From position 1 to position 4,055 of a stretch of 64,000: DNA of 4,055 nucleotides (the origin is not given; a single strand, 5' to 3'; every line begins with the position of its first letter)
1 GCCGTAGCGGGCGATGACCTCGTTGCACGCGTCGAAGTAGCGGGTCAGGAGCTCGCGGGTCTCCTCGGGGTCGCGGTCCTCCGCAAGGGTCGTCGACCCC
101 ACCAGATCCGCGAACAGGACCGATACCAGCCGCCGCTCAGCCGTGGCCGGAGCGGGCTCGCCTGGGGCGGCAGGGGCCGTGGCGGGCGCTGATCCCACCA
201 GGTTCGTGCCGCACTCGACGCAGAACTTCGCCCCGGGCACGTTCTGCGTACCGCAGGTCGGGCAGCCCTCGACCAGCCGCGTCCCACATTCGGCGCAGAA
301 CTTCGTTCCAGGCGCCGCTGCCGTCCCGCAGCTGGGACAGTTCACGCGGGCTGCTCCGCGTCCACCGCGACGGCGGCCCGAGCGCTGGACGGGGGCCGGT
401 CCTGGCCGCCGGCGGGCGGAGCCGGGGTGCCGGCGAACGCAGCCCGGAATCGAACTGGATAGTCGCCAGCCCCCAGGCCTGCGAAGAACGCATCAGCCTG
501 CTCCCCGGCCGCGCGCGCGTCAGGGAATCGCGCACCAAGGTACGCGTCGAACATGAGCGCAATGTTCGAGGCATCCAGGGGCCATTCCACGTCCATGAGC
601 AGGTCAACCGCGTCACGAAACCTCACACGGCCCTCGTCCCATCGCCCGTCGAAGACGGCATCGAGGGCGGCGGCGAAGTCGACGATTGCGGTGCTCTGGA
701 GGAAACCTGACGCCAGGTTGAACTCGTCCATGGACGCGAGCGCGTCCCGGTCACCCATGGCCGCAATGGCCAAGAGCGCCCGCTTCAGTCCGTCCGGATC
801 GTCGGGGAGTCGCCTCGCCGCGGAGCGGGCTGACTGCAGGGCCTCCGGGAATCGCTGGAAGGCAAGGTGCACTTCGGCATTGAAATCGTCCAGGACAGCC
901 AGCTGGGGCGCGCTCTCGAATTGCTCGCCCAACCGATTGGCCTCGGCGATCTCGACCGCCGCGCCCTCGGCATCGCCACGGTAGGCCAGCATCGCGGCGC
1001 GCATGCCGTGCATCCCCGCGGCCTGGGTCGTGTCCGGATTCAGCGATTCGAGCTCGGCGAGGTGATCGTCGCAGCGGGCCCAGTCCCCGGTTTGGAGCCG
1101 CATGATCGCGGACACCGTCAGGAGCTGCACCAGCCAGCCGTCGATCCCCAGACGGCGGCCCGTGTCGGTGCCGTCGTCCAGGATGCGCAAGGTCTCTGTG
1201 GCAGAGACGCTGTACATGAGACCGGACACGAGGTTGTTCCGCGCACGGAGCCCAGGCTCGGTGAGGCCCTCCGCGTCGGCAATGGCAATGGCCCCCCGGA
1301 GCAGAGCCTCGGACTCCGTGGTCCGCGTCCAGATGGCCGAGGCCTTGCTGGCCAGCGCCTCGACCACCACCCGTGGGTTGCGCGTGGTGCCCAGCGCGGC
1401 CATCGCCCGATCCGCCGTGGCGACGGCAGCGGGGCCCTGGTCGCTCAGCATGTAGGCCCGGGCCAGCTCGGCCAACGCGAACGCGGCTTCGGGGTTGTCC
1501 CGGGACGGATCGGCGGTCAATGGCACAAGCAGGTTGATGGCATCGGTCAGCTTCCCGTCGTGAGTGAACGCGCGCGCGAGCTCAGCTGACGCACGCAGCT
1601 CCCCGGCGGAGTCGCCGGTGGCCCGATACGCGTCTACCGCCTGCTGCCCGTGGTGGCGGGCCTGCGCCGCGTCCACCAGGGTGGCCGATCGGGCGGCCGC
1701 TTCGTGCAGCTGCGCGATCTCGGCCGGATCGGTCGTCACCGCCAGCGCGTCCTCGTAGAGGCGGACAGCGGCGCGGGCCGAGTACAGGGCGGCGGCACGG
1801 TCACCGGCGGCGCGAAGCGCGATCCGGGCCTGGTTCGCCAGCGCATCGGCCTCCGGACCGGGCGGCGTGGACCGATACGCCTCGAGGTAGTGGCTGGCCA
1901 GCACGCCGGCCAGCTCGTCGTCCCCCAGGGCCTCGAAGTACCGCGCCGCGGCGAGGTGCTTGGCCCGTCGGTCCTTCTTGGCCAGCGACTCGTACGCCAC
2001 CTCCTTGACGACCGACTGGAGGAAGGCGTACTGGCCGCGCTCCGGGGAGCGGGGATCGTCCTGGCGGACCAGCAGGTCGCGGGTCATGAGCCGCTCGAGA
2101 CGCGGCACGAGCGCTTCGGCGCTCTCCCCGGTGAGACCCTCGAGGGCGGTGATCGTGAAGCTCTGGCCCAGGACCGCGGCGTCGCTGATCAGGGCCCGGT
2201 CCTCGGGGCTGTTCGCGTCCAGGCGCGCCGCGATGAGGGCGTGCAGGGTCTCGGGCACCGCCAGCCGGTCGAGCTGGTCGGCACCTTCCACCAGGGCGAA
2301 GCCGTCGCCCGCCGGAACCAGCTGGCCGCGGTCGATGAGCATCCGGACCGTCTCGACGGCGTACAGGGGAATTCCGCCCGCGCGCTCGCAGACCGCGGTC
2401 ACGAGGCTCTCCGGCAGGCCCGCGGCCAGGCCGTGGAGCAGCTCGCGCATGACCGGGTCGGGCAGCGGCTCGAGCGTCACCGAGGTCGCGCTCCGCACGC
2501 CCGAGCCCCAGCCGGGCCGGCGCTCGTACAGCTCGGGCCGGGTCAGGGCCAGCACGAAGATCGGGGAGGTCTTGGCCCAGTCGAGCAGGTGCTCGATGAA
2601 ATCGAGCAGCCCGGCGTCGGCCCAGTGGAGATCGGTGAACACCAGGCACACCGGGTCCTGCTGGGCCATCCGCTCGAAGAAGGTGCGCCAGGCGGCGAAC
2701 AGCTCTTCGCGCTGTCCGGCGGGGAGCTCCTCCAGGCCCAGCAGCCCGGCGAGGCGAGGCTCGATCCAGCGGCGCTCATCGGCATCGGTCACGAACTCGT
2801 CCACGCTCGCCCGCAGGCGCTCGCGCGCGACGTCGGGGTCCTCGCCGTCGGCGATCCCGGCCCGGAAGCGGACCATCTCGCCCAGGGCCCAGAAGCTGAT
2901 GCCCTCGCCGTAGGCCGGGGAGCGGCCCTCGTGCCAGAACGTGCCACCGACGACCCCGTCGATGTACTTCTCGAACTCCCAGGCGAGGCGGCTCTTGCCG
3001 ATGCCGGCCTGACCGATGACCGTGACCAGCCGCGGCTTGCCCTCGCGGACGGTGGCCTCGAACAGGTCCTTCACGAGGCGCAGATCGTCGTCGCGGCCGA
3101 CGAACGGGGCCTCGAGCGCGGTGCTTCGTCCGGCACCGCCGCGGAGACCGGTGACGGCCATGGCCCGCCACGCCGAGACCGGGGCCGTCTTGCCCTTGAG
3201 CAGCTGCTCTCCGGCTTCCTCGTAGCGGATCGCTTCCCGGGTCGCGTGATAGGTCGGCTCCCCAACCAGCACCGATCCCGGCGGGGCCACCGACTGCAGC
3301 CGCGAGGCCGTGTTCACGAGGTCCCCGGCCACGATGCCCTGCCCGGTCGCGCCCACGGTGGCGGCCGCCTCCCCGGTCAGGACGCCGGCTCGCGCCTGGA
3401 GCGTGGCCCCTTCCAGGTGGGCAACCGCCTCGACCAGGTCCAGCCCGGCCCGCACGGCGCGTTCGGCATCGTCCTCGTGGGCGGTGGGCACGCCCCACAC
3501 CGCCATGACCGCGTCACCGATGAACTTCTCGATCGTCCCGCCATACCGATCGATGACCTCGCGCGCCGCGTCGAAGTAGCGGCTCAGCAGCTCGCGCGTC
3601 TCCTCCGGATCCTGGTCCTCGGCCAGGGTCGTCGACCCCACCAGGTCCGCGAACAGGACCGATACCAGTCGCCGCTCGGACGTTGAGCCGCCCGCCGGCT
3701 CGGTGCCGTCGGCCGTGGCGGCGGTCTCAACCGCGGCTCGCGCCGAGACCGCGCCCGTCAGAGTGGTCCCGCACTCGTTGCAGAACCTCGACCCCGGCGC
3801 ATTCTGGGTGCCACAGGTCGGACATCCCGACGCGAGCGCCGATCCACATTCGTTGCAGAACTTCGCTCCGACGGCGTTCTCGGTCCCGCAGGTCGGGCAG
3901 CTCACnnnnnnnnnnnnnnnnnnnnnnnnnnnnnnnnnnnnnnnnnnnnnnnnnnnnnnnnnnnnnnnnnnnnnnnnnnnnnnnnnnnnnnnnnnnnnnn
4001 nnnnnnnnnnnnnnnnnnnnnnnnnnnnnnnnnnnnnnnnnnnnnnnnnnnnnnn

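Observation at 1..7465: Tandem array of at least three zinc-ribbon / nucleotidyl cyclase / STAND-ATPase / TPR paralogs with a conserved signalling half and a diverged sensor half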

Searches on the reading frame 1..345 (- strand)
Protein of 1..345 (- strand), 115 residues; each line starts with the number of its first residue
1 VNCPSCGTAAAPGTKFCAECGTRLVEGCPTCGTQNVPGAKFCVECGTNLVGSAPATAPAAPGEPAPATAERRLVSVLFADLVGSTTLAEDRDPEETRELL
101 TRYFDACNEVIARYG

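Call 7: search_protein_families(library=pfam, proteins=[window:1-345:-], max_evalue=0.01)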
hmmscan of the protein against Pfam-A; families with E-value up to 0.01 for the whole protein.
window:1-345:- (115 aa): 10 families
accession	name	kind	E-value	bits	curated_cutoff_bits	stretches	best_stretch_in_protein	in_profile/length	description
PF13240.11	Zn_Ribbon_1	-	4.6e-13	48.9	25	2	28-49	2-23/23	zinc-ribbon domain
PF12773.13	DZR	-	6.2e-12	45.9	27.3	1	3-46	1-45/45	Double zinc ribbon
PF13248.11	Zn_ribbon_3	-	3.7e-10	39.4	27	2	2-24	4-26/26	zinc-ribbon domain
PF24463.1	DUF7577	-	6.8e-09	35.6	28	2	28-49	5-26/27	Domain of unknown function (DUF7577)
PF18912.6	DZR_2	-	0.00028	21.1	27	1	2-45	9-55/56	Double zinc ribbon domain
PF11722.13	zf-TRM13_CCCH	-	0.00051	20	20.9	0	6-19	14-27/29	CCCH zinc finger in TRM13 protein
PF00211.25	Guanylate_cyc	-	0.00068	19.7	21.9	1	73-113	8-48/183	Adenylate and Guanylate cyclase catalytic domain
PF17032.10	Zn_ribbon_15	-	0.00079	20.6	28.9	0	2-21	54-73/73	zinc-ribbon family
PF24460.1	DUF7575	-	0.0016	18.2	28.5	0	2-24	5-27/28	Domain of unknown function (DUF7575)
PF14803.11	Zn_ribbon_Nudix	-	0.0046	17.3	25.6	0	15-28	1-14/34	Nudix N-terminal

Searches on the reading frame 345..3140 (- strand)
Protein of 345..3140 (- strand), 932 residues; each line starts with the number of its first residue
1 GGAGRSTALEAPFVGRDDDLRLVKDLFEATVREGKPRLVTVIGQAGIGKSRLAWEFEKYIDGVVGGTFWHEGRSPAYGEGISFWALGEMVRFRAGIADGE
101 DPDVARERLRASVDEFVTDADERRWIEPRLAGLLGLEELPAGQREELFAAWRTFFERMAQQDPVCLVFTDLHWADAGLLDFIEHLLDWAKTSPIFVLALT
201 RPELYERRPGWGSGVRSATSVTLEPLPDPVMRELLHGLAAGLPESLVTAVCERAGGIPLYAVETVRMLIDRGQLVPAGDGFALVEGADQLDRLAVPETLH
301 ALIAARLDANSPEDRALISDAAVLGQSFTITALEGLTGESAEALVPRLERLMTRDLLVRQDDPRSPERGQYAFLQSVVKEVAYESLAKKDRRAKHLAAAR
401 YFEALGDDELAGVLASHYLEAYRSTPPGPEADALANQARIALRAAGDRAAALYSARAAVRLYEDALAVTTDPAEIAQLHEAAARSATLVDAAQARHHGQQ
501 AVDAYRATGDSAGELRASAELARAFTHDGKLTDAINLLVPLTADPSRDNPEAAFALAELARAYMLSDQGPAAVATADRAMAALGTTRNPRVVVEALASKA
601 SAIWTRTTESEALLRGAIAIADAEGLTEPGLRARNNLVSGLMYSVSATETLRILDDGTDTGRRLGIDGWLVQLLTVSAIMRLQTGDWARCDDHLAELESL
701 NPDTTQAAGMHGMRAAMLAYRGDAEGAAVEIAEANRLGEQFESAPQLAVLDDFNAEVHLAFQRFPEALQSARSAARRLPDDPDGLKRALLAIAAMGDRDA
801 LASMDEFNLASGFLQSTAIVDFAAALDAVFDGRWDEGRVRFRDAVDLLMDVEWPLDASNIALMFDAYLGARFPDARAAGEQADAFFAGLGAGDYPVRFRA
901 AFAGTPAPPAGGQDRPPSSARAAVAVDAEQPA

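Call 32: search_solved_structures(query=window:345-3140:-, max_evalue=1, show_alignments=2)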
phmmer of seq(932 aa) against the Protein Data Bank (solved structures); distinct sequences matched with E-value up to 1: 2.
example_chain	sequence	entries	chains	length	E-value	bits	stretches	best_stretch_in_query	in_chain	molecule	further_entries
4y6c_A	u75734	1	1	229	1.1e-07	33.7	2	509-586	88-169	ANSERINA PUTATIVE KINESIN LIGHT chain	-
4y6w_A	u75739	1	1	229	1.8e-06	29.8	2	472-581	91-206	NaB(AB)3ACb - light chain TPR-like repeats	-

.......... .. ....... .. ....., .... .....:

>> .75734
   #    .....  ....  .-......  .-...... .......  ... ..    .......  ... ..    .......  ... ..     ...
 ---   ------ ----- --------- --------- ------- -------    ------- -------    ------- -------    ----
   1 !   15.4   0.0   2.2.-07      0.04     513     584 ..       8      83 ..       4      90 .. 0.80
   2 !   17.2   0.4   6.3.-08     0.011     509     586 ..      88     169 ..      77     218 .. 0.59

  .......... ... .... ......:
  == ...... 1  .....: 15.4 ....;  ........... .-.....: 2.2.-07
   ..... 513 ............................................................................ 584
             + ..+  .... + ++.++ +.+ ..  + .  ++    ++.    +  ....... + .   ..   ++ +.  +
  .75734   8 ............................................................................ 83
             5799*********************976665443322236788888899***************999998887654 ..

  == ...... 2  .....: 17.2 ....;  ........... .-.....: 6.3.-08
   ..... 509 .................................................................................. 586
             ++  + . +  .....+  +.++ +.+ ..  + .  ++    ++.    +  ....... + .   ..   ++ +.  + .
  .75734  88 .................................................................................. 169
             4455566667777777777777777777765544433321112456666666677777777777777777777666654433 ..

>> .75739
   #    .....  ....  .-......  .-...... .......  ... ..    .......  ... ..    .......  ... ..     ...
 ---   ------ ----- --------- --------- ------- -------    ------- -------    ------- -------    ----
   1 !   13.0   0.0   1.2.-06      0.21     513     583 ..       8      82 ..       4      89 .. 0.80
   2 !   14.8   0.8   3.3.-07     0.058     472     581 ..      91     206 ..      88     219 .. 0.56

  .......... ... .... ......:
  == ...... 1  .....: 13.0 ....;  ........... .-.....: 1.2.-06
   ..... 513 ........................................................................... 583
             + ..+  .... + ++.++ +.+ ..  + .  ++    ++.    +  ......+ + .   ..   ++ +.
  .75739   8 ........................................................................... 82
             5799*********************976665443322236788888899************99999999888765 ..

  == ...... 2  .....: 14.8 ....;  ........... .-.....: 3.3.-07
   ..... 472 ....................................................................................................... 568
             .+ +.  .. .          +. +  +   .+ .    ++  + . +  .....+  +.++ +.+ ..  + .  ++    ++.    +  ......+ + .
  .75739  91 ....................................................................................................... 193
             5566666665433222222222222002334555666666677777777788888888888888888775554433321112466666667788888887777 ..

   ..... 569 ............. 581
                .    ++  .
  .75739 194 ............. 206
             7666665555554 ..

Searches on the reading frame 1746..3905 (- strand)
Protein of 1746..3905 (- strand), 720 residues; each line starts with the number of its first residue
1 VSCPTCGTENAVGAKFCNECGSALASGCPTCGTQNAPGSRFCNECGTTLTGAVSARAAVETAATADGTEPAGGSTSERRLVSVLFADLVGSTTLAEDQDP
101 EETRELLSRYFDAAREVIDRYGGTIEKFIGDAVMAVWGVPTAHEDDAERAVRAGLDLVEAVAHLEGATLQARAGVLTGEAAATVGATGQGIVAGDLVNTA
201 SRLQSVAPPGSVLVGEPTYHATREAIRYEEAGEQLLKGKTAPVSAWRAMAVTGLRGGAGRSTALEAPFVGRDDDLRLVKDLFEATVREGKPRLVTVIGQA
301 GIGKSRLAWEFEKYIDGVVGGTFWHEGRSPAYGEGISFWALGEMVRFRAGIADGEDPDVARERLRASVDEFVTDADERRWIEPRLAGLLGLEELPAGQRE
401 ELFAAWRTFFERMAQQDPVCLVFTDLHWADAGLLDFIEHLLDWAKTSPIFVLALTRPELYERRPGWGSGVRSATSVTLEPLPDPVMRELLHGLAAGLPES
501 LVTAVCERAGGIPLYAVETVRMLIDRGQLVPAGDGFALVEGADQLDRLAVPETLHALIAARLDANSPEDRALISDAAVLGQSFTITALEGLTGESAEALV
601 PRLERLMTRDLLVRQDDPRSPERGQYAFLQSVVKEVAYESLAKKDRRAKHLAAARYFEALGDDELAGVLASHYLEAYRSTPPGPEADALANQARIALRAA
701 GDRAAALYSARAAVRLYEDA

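Call 71: search_protein_representatives(protein=window:1746-3905:-)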
Query: 720 residues. Proteins with E-value up to 0.001 (for the whole library): 153823; up to 1e-10: 74418; up to 1e-30: 19266. The best 150 are listed.
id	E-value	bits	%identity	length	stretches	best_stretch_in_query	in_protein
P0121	7.9e-284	960.2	64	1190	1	2-717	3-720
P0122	6.5e-278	940.6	65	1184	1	3-714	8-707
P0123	1.3e-276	936.3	64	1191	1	1-716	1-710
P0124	1.9e-271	919.3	62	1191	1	1-718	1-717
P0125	1.4e-266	903.2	61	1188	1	1-715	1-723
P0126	9.2e-265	897.2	61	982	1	1-715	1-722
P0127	3.7e-262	888.5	60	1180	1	3-717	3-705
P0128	7.7e-262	887.5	60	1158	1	1-718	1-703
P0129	6.9e-260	881.0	61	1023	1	2-720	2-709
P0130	1.4e-259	880.1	60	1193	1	1-713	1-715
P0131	4.1e-257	871.9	60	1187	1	2-709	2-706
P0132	1.1e-255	867.2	59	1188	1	2-719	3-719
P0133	4.0e-255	865.3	58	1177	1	2-716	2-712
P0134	4.7e-255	865.1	60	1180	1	1-720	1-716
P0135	7.6e-254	861.1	61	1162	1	24-716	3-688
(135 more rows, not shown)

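Call 77: search_dna_similar(query=window:1746-3905:-, collection=plasmids, mode=protein, max_evalue=1e-20, max_rows=15)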
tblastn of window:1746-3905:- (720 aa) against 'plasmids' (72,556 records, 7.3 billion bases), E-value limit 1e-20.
Records with a match: 269; places in all: 401; records where one place covers at least 80% of the query: 155.
Best place of each record, by identity: <60% 269.
By first word of the organism name: Sinorhizobium 113; Rhizobium 82; Cupriavidus 11; Paraburkholderia 10; Burkholderia 9; Microvirga 7; Caballeronia 7; Ruegeria 5; Phyllobacterium 4; Bradyrhizobium 4; and 11 more.
By predicted mobility (MOB-suite, as given by PLSDB): non-mobilizable 121; conjugative 100; mobilizable 48.
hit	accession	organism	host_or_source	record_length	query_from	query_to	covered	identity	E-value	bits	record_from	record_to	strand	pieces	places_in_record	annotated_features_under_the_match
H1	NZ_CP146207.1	Sinorhizobium meliloti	-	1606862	78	678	83%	37.7%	1e-86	306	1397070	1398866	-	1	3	none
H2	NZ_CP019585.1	Sinorhizobium meliloti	Medicago arborea,tissue sample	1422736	78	678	83%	37.7%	1e-86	306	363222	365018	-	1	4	record has no annotation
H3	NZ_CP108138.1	Streptomyces sp. NBC_00184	-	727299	28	657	88%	35.5%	2e-62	234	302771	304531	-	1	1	adenylate/guanylate cyclase domain-containing protein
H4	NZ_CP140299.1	Sinorhizobium kummerowiae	Kummerowia stipulacea,Pure culture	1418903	78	678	83%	37.2%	8e-87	306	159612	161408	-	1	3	none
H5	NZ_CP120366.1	Sinorhizobium kummerowiae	Kummerowia stipulacea,Pure culture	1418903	78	678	83%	37.2%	8e-87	306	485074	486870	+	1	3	none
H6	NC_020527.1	Sinorhizobium meliloti 2011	-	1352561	78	678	83%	37.0%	3e-86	305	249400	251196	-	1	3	none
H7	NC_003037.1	Sinorhizobium meliloti 1021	-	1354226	78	678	83%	37.0%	3e-86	305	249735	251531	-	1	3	none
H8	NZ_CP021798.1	Sinorhizobium meliloti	Medicago sativa,Single Cell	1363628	78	678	83%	37.0%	3e-86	305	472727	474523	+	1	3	none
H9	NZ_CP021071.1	Mesorhizobium sp. WSM1497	Biserrula pelecinus L.,cell ...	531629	1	664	92%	33.4%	7e-74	268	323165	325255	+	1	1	adenylate/guanylate cyclase domain-containing protein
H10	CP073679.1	Sinorhizobium meliloti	Medicago truncatula,cell culture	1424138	78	678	79%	38.6%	1e-79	325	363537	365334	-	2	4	none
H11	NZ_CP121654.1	Rhizobium sp. CB3171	Calliandra calothyrsus,cell culture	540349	78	665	82%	37.0%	3e-82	293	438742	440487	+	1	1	adenylate/guanylate cyclase domain-containing protein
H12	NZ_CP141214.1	Sinorhizobium meliloti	alfalfa,Isolate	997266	78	678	83%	35.7%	8e-84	298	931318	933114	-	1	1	AAA family ATPase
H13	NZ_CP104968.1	Phyllobacterium sp. A18/5-2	Vicia costata,cell culture,root nodule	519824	1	650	90%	33.0%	4e-71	260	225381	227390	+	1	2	adenylate/guanylate cyclase domain-containing protein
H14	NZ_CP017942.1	Phyllobacterium zundukense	Oxytropis triphylla,cell culture,root ...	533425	1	650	90%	32.8%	5e-76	275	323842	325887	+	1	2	adenylate/guanylate cyclase domain-containing protein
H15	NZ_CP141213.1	Sinorhizobium meliloti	alfalfa,Isolate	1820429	1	650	90%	32.8%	4e-71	260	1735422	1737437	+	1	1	none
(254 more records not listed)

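Call 78: search_dna_similar(query=window:1746-3905:-, collection=phages, mode=protein, max_evalue=1e-10, max_rows=10)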
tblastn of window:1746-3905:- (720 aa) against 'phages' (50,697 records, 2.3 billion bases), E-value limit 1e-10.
No match.

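Call 79: get_annotated_region(hit=H7, flank=4000)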
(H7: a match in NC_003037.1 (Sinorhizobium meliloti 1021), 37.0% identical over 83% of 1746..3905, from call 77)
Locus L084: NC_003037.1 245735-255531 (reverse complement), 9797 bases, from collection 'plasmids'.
description: Sinorhizobium meliloti 1021 plasmid pSymA, complete sequence
organism: Sinorhizobium meliloti 1021 (NCBI taxid 266834)
taxonomy: Bacteria; Pseudomonadota; Alphaproteobacteria; Hyphomicrobiales; Rhizobiaceae; Sinorhizobium; Sinorhizobium meliloti; Sinorhizobium meliloti 1021
host: -; source: -; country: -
typing (MOB-suite, as given by PLSDB): conjugative; relaxase MOBQ; mating-pair formation MPF_T
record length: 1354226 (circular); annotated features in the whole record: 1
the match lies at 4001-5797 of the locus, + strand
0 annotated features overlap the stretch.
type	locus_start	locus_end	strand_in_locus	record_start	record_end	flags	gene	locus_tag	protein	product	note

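Call 80: get_annotated_region(hit=H9, flank=5000)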
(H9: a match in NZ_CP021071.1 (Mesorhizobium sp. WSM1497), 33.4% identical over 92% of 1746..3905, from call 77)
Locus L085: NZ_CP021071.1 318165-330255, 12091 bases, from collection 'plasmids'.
description: Mesorhizobium sp. WSM1497 plasmid pWSM1497, complete sequence
organism: Mesorhizobium sp. WSM1497 (NCBI taxid 278153)
taxonomy: Bacteria; Pseudomonadota; Alphaproteobacteria; Hyphomicrobiales; Phyllobacteriaceae; Mesorhizobium; Mesorhizobium sp. WSM1497
host: -; source: Biserrula pelecinus L.,cell culture,root nodule; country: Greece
typing (MOB-suite, as given by PLSDB): non-mobilizable
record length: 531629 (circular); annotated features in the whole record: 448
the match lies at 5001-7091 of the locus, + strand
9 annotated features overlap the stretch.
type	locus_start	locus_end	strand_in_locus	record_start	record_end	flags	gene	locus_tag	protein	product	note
CDS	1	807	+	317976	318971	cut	-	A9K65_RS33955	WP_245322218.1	hypothetical protein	-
CDS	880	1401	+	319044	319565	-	-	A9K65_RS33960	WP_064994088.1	GNAT family N-acetyltransferase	-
CDS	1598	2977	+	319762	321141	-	-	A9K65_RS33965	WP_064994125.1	hypothetical protein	-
CDS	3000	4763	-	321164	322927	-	-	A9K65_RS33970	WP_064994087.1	adenylate/guanylate cyclase domain-containing protein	-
CDS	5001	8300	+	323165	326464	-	-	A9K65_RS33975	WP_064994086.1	adenylate/guanylate cyclase domain-containing protein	GO:0009190 - cyclic nucleotide biosynthetic process [Evidence IEA]; GO:0035556 - intracellular signal transduction ...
CDS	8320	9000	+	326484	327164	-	-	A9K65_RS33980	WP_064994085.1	redoxin domain-containing protein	-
CDS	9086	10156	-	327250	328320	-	-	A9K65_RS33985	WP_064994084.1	adenylate/guanylate cyclase domain-containing protein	GO:0009190 - cyclic nucleotide biosynthetic process [Evidence IEA]; GO:0035556 - intracellular signal transduction ...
CDS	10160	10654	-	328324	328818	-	-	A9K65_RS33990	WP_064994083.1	Rab family GTPase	-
CDS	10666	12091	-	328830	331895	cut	-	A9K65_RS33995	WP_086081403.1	OmpA family protein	-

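Call 82: search_protein_families(library=pfam, proteins=[L084:3914-7090:+, L085:5001-8300:+, L084:7278-9146:+, L084:1907-3694:-], max_evalue=0.001)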
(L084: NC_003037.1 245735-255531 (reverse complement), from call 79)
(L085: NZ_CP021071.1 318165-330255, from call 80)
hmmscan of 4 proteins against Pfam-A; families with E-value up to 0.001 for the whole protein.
L084:3914-7090:+ (1058 aa): 5 families
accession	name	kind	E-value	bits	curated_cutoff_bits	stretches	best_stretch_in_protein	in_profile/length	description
PF13191.12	AAA_16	-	1.8e-22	81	32.6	1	223-392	1-158/167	AAA ATPase domain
PF00211.25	Guanylate_cyc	-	5.2e-15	55.9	21.9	1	31-191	7-166/183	Adenylate and Guanylate cyclase catalytic domain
PF13401.12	AAA_22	-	8.1e-07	29.9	27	1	246-404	4-124/130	AAA domain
PF14559.12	TPR_19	-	0.00036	21.2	25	1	663-712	6-51/68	Tetratricopeptide repeat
PF13424.12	TPR_12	-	0.00062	20.3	30.1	1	929-998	5-77/77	Tetratricopeptide repeat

L085:5001-8300:+ (1099 aa): 8 families
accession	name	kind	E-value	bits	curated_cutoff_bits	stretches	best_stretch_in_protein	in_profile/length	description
PF00211.25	Guanylate_cyc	-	6.5e-27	94.7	21.9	1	95-265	7-174/183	Adenylate and Guanylate cyclase catalytic domain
PF13191.12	AAA_16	-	2.3e-19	70.9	32.6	1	296-486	3-166/167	AAA ATPase domain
PF13424.12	TPR_12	-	9.6e-18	64.6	30.1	2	762-830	4-74/77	Tetratricopeptide repeat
PF07719.23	TPR_2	-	5.3e-08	32.8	27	0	891-922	1-32/34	Tetratricopeptide repeat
PF12773.13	DZR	-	6.5e-07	29.9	27.3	1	3-46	1-45/45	Double zinc ribbon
PF13374.12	TPR_10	-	7.8e-06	26.2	27.5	0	890-923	1-34/42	Tetratricopeptide repeat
PF13401.12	AAA_22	-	0.00031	21.5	27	0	316-477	4-109/130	AAA domain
PF13240.11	Zn_Ribbon_1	-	0.00073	19.7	25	0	28-48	2-22/23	zinc-ribbon domain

L084:7278-9146:+ (622 aa): 1 family
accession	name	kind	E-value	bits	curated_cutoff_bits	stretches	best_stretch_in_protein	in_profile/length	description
PF03098.20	An_peroxidase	-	8e-16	58.1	25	1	298-421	203-328/530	Animal haem peroxidase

L084:1907-3694:- (595 aa): 1 family
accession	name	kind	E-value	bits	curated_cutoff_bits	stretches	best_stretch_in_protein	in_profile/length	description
PF00496.27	SBP_bac_5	-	6.2e-86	289.2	32.4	1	145-509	3-366/368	Bacterial extracellular solute-binding proteins, family 5 Middle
